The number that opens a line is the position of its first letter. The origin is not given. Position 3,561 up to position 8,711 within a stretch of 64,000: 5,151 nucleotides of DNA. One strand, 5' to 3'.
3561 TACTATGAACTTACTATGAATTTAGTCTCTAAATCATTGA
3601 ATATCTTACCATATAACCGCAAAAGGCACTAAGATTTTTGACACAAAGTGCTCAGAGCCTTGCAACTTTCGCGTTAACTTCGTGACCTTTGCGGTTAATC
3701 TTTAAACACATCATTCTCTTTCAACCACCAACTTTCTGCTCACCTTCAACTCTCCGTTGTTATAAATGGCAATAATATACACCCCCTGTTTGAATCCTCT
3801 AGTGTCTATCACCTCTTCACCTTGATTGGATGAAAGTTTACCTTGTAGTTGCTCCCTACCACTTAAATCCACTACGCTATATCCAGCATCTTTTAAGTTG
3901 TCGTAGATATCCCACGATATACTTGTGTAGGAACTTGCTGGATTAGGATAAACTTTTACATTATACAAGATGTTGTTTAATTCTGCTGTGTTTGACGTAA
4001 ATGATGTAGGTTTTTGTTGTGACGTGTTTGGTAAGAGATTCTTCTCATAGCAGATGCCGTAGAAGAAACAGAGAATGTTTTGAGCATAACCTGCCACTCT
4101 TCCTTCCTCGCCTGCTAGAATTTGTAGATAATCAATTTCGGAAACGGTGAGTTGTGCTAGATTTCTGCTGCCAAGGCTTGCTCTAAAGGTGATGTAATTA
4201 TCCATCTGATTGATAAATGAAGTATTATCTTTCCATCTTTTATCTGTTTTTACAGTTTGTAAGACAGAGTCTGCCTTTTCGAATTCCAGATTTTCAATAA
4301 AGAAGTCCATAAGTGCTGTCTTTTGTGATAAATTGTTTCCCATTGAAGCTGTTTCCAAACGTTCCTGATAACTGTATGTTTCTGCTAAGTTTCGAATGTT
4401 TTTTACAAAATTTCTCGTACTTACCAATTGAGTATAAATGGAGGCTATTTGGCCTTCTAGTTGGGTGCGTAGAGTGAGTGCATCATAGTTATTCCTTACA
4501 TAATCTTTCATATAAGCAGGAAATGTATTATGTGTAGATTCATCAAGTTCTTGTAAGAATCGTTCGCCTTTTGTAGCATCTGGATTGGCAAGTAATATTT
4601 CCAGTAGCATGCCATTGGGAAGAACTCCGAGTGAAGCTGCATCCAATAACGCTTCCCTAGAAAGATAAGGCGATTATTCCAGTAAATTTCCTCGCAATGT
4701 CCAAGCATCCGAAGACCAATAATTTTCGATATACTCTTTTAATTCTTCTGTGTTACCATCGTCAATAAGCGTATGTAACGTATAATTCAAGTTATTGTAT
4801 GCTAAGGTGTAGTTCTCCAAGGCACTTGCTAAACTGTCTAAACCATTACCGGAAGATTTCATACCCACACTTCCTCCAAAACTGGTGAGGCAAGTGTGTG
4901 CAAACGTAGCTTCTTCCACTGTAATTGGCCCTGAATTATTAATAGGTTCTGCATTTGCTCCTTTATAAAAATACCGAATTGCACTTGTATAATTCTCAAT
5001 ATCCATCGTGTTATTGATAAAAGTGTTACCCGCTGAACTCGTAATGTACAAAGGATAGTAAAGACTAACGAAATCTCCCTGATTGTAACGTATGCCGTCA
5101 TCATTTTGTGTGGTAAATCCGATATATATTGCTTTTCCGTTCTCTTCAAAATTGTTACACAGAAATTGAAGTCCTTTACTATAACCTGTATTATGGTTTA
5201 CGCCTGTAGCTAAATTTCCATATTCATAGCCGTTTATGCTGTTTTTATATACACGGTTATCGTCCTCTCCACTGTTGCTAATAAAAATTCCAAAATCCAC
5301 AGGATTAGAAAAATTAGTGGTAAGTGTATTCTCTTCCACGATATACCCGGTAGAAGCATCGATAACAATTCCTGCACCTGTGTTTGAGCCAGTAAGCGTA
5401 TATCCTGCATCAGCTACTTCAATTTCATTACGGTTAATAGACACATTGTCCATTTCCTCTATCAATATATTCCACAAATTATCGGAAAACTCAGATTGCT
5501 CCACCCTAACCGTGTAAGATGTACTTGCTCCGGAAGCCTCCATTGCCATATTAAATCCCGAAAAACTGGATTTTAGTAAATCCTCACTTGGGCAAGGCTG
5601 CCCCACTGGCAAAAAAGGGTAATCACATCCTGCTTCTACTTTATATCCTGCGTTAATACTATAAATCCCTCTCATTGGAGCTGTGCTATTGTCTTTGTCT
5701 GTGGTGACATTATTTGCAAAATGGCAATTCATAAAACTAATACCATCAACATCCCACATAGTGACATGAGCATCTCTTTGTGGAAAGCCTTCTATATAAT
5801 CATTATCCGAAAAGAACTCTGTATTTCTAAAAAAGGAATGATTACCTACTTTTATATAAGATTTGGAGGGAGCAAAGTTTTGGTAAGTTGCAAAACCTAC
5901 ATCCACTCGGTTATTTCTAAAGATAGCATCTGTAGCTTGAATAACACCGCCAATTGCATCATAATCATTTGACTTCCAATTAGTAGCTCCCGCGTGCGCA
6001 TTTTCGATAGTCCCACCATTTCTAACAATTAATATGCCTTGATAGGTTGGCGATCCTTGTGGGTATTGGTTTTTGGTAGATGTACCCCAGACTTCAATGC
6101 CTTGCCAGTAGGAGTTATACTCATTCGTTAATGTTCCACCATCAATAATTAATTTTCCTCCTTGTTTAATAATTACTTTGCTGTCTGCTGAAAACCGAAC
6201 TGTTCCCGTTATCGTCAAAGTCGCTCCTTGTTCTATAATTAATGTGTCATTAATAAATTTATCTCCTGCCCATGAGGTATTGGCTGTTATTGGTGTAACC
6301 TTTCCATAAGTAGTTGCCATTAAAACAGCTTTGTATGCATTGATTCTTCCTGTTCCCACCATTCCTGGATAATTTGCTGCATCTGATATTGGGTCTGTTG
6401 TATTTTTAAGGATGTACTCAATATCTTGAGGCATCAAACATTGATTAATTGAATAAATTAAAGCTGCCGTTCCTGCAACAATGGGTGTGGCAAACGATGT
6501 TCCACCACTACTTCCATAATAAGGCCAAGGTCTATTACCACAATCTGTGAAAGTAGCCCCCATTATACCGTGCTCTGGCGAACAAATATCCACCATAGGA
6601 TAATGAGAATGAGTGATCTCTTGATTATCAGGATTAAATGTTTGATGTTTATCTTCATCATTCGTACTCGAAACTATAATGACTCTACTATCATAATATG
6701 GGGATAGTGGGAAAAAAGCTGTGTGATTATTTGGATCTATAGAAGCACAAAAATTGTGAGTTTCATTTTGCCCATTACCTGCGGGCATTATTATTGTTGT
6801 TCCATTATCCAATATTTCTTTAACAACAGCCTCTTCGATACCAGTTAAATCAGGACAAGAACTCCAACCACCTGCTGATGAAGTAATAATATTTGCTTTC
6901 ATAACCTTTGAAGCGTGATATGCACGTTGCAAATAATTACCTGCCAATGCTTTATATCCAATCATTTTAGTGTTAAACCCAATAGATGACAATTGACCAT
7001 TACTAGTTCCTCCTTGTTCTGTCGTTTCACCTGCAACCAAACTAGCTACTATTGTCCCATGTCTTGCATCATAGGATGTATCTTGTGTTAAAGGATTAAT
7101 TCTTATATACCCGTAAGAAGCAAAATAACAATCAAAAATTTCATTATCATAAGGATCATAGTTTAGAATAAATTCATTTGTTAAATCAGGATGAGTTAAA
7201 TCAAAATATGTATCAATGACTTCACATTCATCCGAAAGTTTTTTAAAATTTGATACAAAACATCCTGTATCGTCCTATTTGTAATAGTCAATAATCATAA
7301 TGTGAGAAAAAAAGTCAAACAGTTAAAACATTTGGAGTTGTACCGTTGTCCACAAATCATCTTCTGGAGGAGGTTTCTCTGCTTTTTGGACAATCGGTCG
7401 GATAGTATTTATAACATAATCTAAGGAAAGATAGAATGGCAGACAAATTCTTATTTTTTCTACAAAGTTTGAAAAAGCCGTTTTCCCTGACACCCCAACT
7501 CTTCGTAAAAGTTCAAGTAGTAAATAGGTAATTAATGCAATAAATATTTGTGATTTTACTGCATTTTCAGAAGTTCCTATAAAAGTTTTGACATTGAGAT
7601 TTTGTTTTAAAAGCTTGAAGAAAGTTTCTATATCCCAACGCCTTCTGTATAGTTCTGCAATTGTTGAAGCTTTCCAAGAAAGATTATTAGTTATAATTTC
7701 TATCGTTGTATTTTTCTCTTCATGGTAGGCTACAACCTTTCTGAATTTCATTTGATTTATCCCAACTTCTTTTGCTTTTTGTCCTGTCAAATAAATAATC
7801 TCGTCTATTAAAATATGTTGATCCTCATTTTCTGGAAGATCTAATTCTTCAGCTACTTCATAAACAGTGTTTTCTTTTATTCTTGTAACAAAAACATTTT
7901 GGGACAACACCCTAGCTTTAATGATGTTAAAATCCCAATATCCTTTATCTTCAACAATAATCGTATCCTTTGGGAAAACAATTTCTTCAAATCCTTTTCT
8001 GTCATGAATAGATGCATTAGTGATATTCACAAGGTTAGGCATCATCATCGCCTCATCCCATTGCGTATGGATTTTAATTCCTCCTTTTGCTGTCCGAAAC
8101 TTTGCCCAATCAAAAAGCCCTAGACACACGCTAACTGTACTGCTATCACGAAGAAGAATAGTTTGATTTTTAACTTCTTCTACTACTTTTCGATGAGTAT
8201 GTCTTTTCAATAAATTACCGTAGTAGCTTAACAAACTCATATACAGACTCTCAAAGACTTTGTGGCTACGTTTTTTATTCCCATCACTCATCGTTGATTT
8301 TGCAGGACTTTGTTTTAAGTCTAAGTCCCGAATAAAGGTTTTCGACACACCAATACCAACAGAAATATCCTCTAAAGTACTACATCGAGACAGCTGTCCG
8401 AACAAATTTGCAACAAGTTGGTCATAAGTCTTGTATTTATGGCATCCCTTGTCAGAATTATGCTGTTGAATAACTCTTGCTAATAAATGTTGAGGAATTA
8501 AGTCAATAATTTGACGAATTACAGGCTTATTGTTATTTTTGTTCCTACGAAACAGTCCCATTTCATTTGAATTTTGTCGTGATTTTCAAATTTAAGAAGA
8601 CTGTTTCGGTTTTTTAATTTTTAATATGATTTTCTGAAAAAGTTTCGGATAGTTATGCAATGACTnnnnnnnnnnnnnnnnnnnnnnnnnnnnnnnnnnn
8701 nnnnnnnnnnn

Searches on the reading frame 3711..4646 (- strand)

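Call 15: search_protein_families(library=pfam, proteins=[window:3711-4646:-], max_evalue=0.001)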
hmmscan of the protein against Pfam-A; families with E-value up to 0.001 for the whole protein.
window:3711-4646:- (311 aa): 1 family
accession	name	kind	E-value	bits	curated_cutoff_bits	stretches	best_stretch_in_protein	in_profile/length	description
PF18962.6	Por_Secre_tail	-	4.8e-10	40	27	1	232-308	1-75/75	Secretion system C-terminal sorting domain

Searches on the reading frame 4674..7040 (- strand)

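Call 15: search_protein_families(library=pfam, proteins=[window:4674-7040:-], max_evalue=0.001)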
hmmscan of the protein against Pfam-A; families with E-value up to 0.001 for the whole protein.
window:4674-7040:- (788 aa): 1 family
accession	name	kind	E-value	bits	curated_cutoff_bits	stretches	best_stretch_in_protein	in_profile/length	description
PF00082.27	Peptidase_S8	-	4.3e-13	49.7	21.8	1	14-216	80-274/288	Subtilase family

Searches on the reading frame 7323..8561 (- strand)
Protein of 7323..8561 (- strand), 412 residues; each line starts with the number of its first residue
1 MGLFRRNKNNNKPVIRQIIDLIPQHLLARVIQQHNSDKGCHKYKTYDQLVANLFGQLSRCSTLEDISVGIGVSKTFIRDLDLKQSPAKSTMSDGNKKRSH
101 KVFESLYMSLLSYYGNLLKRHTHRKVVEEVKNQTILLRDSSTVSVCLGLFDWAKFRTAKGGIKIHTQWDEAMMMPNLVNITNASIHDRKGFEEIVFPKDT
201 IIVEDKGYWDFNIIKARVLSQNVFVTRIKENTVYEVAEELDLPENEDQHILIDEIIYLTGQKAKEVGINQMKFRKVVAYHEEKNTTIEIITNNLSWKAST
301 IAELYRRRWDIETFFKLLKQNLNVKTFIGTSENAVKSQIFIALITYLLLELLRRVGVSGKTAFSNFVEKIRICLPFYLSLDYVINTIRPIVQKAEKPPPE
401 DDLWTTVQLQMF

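Call 15: search_protein_families(library=pfam, proteins=[window:7323-8561:-], max_evalue=0.001)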
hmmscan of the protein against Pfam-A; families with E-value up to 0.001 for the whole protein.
window:7323-8561:- (412 aa): 3 families
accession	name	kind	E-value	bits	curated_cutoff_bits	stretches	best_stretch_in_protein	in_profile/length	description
PF01609.27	DDE_Tnp_1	-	2.7e-22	80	23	1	134-348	5-200/200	Transposase DDE domain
PF14294.11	DUF4372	-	1e-13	51.7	25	1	11-70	2-61/74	Domain of unknown function (DUF4372)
PF13701.12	DDE_Tnp_1_4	-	9.1e-06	24.6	34.7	1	274-373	291-394/435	Transposase DDE domain group 1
